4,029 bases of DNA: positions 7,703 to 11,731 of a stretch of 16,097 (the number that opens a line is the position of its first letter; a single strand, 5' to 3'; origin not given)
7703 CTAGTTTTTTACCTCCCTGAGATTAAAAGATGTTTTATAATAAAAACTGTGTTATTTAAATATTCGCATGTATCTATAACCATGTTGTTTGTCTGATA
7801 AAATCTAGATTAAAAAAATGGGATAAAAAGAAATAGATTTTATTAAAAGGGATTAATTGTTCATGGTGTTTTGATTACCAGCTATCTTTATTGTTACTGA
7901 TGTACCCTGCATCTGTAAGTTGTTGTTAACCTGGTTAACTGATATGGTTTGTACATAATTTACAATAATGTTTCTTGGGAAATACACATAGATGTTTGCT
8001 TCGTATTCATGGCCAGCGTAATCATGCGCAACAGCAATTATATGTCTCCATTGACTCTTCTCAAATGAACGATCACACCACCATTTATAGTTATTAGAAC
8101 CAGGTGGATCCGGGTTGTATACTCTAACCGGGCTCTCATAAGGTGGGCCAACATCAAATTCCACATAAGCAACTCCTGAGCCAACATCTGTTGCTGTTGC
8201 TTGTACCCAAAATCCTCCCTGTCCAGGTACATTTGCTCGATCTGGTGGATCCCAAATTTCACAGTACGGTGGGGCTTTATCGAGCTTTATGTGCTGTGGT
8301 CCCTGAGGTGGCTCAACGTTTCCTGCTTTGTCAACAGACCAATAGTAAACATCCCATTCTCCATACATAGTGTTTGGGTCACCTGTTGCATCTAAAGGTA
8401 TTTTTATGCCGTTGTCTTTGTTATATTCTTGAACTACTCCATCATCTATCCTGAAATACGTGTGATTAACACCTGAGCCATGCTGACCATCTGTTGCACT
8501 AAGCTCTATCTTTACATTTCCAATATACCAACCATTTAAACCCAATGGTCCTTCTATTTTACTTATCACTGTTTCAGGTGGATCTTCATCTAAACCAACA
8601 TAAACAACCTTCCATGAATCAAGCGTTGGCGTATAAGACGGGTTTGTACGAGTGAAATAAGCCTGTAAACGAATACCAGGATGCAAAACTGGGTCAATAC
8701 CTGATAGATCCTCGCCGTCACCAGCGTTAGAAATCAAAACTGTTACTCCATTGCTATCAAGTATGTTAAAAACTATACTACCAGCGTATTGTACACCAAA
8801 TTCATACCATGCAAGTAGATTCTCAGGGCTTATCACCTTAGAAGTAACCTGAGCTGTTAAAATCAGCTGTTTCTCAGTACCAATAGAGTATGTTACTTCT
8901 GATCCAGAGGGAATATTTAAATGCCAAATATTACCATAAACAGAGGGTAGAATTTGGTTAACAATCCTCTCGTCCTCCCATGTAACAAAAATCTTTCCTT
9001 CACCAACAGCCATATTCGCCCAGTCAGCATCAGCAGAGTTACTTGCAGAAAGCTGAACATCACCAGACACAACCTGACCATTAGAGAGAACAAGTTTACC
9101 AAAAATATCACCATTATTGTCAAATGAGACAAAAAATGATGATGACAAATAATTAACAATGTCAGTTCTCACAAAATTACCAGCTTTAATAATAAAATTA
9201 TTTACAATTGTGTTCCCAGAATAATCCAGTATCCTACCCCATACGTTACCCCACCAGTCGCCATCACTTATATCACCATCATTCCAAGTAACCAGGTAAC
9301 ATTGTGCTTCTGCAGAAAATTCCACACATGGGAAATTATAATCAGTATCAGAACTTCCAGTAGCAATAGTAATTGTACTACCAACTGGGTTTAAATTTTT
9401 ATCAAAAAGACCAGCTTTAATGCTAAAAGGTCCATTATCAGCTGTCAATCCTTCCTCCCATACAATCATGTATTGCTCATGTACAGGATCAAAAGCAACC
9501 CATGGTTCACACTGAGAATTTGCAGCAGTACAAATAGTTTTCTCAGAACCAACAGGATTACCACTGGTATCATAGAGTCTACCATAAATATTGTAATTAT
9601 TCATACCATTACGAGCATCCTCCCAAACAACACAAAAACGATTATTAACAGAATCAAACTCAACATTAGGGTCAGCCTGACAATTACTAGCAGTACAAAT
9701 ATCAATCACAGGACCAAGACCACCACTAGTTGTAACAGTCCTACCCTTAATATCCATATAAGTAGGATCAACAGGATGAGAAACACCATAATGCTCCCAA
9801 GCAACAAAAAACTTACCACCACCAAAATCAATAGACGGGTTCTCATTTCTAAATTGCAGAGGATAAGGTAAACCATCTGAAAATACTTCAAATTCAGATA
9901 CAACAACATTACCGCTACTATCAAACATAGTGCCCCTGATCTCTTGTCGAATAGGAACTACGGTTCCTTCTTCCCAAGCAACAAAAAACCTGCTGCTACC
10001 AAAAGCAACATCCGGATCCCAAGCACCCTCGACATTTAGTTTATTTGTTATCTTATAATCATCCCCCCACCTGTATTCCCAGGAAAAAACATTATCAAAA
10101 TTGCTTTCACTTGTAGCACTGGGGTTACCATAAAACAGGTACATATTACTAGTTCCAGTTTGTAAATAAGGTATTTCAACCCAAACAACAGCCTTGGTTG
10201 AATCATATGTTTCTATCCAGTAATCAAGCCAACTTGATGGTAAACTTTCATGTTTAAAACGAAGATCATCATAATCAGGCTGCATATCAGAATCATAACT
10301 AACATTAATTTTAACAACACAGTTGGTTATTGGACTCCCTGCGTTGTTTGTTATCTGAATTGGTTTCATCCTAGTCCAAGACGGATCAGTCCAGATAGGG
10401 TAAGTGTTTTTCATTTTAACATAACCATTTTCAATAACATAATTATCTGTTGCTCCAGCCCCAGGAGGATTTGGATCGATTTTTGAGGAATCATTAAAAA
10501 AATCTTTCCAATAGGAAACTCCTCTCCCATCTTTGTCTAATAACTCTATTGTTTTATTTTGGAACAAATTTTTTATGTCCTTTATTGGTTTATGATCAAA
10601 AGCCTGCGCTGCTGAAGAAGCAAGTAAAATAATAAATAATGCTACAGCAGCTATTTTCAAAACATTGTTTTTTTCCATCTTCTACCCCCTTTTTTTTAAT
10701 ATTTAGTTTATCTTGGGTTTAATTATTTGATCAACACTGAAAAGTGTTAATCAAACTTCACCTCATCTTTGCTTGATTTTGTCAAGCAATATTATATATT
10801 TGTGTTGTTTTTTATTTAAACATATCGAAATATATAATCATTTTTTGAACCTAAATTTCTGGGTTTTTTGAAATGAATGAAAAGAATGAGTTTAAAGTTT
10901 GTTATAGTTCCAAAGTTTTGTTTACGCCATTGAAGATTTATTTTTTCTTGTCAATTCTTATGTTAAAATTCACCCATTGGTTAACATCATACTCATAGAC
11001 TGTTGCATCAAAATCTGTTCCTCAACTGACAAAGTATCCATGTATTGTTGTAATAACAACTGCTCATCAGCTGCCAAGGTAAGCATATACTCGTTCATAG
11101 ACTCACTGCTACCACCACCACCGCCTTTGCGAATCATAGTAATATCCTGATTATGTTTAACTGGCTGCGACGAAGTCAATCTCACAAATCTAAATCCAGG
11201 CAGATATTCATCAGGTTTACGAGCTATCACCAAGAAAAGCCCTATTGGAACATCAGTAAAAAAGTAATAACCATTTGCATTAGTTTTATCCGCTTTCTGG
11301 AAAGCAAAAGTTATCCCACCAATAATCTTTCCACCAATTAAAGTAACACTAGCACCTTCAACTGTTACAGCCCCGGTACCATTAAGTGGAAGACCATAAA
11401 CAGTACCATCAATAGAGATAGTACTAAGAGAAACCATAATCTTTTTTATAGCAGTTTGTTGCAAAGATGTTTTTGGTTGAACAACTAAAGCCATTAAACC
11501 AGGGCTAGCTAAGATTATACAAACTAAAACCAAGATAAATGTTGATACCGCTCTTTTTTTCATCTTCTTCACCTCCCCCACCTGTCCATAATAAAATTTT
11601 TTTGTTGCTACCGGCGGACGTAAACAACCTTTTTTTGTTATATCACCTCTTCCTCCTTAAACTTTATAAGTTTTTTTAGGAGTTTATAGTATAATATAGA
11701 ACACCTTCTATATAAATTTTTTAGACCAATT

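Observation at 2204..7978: Conserved Pro-Arg junction plus related C-terminal tail on three neighbouring secreted proteins, next to Arg/Lys-type clan-CD peptidases: candidate new C-terminal processing/sorting system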

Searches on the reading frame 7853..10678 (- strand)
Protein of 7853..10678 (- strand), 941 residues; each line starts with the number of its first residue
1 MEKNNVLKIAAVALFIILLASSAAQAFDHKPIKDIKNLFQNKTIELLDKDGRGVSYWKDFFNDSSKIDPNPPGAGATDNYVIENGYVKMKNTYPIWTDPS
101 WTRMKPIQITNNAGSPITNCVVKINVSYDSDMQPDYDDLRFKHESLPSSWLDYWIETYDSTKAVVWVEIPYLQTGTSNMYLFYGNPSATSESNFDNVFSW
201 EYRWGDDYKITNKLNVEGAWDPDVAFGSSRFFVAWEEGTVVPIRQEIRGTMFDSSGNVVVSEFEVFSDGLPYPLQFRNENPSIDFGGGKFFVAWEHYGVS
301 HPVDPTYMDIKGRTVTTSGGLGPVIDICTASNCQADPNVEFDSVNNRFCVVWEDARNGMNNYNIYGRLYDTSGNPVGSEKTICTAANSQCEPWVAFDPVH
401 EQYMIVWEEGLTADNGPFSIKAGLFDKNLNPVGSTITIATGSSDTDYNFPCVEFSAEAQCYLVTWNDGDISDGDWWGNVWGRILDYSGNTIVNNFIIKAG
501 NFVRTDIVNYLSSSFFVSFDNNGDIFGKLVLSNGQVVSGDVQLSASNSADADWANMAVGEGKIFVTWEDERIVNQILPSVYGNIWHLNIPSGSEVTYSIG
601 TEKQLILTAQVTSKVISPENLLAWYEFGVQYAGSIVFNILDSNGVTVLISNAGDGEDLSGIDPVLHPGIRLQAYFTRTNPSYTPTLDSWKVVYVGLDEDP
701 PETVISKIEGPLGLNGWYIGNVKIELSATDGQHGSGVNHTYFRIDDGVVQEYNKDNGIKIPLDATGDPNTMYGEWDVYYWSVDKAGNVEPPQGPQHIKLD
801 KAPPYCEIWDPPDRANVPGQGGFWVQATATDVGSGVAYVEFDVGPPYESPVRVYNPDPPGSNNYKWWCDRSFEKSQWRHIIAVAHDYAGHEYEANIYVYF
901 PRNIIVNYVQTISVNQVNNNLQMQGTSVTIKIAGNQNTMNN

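Call 3: search_protein_families(library=pfam, proteins=[window:7853-10678:-], max_evalue=0.01)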
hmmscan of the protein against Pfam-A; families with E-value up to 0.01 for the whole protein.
window:7853-10678:- (941 aa): 2 families
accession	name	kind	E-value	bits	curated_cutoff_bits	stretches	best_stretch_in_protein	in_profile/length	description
PF10102.14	DUF2341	-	6.6e-12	46.2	23.4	1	135-199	1-66/84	Domain of unknown function (DUF2341)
PF17957.7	Big_7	-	0.00034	21.6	24.1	0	804-843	1-39/70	Bacterial Ig domain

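Call 8: search_protein_families(library=ncbifam, proteins=[window:7853-10678:-], max_evalue=1)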
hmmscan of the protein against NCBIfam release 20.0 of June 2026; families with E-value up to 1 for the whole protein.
window:7853-10678:- (941 aa): 3 families
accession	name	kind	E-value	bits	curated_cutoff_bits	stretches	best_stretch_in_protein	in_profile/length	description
NF047446.1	barrel_OmpL47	domain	7e-14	52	40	2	718-792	1-62/68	OmpL47-type beta-barrel domain-containing protein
NF047441.1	Lepto_OmpL47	equivalog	0.055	13.1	250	1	774-809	114-148/336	multi-beta-barrel domain surface protein OmpL47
TIGR04275.1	beta_prop_Msarc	repeat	0.091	12.5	85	0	350-365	21-34/40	beta-propeller repeat protein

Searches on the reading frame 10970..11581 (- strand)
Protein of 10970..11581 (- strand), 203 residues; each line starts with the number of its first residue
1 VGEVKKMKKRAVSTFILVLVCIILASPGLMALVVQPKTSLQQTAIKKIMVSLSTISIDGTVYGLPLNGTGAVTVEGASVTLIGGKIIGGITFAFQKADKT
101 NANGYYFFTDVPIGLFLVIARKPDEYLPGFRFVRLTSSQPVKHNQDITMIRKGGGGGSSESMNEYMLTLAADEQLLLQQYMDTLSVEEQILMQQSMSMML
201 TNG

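Call 3: search_protein_families(library=pfam, proteins=[window:10970-11581:-], max_evalue=0.01)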
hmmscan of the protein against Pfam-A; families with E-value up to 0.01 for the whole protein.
window:10970-11581:- (203 aa): 1 family
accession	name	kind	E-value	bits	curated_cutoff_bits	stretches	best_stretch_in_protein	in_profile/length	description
PF13620.12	CarboxypepD_reg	-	0.0037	18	32.3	1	72-140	12-74/82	Carboxypeptidase regulatory-like domain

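Call 8: search_protein_families(library=ncbifam, proteins=[window:10970-11581:-], max_evalue=1)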
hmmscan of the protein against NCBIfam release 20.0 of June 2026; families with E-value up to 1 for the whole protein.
window:10970-11581:- (203 aa): 0 families
